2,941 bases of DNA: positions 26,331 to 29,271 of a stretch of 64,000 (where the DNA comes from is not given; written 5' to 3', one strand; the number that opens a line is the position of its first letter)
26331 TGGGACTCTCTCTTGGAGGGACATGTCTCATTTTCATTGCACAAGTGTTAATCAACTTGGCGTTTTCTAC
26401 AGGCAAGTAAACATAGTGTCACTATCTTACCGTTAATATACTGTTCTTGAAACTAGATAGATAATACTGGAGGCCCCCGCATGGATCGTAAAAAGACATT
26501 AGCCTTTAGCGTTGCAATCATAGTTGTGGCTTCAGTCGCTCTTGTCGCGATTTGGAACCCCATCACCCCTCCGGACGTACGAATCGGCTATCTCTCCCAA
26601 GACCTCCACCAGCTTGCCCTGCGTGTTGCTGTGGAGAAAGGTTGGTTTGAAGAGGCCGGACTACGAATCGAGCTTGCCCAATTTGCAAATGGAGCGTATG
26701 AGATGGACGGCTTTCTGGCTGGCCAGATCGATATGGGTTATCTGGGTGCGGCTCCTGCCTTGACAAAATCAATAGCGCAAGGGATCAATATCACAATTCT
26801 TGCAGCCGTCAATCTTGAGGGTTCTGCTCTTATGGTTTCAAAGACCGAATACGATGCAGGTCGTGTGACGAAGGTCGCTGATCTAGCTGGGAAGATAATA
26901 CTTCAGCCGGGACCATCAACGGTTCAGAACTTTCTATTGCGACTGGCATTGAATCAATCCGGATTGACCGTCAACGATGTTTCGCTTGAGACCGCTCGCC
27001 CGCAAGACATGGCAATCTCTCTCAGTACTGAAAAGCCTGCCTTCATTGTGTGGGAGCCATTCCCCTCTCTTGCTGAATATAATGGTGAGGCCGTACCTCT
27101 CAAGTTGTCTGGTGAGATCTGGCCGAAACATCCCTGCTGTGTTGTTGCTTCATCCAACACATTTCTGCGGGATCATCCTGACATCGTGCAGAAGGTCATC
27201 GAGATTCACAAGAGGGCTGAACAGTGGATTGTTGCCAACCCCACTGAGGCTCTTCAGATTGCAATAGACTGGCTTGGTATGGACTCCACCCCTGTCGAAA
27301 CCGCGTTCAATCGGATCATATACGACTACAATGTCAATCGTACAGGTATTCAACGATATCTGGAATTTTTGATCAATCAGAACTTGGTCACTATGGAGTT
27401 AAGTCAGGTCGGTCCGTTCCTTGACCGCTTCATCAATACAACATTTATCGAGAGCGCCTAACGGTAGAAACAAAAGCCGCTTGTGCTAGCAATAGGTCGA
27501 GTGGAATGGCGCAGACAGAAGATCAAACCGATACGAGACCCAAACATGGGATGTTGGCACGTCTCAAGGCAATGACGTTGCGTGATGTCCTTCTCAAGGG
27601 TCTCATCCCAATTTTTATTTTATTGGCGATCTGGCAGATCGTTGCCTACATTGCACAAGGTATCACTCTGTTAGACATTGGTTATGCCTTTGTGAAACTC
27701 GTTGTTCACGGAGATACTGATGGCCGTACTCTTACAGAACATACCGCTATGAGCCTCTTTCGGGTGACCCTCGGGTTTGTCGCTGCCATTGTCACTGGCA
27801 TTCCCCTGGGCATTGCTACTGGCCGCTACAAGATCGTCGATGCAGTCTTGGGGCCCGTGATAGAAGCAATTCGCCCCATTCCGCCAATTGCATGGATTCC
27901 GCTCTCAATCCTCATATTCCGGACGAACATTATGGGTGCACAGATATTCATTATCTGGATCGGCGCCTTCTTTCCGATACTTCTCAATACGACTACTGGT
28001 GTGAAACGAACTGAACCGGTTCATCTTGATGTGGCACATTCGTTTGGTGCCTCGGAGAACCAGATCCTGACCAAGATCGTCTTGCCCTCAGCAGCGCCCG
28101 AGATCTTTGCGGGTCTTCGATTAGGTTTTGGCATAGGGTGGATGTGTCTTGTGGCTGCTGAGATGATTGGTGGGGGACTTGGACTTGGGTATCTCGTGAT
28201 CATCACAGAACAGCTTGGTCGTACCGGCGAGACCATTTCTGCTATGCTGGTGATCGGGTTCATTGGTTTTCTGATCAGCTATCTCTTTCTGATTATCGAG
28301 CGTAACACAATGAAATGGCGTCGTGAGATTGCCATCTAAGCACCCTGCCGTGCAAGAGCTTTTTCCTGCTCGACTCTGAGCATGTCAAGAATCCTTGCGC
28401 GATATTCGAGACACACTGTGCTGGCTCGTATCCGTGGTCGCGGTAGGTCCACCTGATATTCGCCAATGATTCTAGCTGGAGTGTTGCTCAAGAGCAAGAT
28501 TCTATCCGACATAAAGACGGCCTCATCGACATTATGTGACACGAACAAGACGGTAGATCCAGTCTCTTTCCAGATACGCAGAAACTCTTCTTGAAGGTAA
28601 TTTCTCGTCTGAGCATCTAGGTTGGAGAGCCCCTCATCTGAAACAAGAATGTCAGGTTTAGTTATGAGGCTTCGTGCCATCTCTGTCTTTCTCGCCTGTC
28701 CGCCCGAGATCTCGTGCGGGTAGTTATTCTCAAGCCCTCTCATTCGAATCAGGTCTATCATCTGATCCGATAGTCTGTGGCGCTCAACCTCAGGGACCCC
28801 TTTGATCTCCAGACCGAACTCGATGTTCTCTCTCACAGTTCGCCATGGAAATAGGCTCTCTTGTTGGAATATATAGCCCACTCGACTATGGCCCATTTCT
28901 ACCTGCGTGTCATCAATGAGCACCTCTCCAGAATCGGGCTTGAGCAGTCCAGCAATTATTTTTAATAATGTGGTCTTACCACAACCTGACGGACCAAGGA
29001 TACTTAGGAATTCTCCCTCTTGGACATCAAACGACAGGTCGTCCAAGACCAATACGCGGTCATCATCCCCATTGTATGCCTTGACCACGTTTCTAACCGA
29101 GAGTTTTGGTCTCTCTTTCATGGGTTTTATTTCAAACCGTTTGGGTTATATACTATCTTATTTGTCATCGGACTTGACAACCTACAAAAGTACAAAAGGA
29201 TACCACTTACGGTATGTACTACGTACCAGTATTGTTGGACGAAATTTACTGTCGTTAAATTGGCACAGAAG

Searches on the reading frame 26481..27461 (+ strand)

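Call 9: search_protein_families(library=pfam, proteins=[window:26481-27461:+], max_evalue=0.001)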
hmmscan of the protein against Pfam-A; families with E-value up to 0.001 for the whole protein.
window:26481-27461:+ (326 aa): 3 families
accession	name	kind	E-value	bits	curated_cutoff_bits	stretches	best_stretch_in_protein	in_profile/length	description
PF13379.11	NMT1_2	-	1e-31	111.1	24.7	1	30-261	5-247/252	NMT1-like family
PF09084.16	NMT1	-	3e-18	67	20.5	1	47-257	7-216/216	NMT1/THI5 like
PF04069.17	OpuAC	-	4.5e-05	23.6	21.2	1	49-241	17-224/257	Substrate binding domain of ABC-type glycine betaine transport system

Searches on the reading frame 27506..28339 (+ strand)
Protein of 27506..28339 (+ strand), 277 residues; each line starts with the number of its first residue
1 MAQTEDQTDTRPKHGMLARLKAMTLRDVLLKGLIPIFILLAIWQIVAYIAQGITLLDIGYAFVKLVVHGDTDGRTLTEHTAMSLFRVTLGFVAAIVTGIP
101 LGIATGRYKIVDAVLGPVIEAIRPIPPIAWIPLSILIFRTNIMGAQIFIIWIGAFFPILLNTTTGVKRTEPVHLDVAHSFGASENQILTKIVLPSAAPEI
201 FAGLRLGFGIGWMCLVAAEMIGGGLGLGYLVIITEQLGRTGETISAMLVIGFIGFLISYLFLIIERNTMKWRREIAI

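Call 84: search_protein_families(library=pfam, proteins=[window:27506-28339:+], max_evalue=0.0001)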
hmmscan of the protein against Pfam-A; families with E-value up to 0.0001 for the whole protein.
window:27506-28339:+ (277 aa): 1 family
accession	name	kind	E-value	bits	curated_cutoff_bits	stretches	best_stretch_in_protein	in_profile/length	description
PF00528.27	BPD_transp_1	-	1.1e-24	87.6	26.4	1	98-266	1-176/184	Binding-protein-dependent transport system inner membrane component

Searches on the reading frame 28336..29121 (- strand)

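Call 85: search_protein_families(library=pfam, proteins=[window:28336-29121:-], max_evalue=0.0001)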
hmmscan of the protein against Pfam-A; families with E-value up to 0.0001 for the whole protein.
window:28336-29121:- (261 aa): 2 families
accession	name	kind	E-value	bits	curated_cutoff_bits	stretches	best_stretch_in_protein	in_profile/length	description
PF00005.33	ABC_tran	-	6.3e-32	111.5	25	1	26-164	1-135/137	ABC transporter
PF13401.12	AAA_22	-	5.4e-05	23.9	27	0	36-129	5-83/130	AAA domain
